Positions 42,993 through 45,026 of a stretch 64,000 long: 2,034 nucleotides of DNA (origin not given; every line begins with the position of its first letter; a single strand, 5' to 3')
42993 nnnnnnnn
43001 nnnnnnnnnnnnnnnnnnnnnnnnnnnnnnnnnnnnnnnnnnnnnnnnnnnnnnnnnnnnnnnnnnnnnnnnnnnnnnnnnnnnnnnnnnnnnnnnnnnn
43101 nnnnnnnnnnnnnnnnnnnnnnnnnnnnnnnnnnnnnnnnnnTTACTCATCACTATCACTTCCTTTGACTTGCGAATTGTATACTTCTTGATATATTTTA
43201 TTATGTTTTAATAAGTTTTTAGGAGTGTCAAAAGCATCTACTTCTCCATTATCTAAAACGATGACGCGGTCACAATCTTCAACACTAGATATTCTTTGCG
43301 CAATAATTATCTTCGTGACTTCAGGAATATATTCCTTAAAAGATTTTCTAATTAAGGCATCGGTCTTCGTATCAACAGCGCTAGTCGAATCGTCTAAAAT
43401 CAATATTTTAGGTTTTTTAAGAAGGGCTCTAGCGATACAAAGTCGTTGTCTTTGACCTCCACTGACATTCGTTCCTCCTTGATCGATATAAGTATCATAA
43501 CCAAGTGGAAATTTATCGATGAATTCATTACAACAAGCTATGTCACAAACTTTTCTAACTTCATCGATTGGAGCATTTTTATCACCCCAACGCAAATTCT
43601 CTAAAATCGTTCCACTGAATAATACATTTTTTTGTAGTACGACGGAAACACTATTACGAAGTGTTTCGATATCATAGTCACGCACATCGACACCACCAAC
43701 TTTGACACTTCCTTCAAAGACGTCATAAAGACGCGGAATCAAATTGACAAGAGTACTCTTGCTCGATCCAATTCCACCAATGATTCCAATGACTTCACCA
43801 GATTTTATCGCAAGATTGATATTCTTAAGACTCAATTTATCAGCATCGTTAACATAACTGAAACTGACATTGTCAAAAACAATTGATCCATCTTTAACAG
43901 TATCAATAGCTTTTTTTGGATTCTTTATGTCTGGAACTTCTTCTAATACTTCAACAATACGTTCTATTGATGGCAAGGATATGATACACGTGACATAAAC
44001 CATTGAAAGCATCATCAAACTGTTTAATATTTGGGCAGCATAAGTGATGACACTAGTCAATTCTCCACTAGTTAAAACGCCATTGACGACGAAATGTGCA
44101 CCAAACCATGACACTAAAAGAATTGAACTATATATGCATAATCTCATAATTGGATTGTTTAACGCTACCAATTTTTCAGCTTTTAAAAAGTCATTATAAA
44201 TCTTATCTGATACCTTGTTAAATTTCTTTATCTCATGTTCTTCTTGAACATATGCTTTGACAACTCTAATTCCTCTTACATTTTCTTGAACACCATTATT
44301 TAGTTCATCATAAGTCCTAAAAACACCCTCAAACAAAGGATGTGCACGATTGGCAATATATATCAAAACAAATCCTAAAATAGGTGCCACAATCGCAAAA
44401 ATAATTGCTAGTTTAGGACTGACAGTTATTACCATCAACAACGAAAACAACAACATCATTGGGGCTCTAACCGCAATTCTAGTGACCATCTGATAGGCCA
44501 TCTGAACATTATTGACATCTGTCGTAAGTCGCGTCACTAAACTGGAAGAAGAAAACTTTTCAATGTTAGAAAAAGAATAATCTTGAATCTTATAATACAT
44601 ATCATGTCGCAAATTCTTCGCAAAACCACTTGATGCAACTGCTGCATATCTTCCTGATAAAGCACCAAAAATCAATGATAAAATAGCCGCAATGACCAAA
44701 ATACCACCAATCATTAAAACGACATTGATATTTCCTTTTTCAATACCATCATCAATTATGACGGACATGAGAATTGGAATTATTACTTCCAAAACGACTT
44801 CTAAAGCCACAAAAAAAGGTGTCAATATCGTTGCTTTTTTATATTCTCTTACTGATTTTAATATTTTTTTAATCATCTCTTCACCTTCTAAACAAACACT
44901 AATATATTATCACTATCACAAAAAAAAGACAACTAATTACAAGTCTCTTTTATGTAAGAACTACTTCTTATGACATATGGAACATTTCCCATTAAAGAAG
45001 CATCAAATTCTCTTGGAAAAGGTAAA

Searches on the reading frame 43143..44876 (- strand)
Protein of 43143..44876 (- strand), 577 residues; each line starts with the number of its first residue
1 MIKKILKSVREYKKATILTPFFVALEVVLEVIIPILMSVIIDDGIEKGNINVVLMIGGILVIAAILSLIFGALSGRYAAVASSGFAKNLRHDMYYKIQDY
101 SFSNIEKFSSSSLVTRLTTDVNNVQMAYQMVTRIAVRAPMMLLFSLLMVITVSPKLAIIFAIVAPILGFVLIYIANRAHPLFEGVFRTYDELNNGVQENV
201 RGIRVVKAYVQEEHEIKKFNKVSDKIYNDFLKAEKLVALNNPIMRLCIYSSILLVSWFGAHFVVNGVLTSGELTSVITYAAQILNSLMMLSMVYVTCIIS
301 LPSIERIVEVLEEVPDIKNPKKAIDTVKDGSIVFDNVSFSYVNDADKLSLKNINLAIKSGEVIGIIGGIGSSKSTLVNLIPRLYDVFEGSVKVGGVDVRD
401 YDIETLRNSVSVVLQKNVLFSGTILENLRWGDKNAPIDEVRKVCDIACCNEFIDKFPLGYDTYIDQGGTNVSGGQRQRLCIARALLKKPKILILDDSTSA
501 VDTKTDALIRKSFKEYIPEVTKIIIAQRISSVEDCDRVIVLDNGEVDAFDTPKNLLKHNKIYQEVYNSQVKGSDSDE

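Call 74: search_protein_families(library=pfam, proteins=[window:43143-44876:-], max_evalue=0.00001)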
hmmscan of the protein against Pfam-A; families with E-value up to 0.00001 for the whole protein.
window:43143-44876:- (577 aa): 2 families
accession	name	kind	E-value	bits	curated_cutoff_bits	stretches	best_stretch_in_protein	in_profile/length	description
PF00664.28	ABC_membrane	-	2.4e-46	159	28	1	17-287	2-274/274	ABC transporter transmembrane region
PF00005.33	ABC_tran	-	3.2e-28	99.5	25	1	350-499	1-137/137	ABC transporter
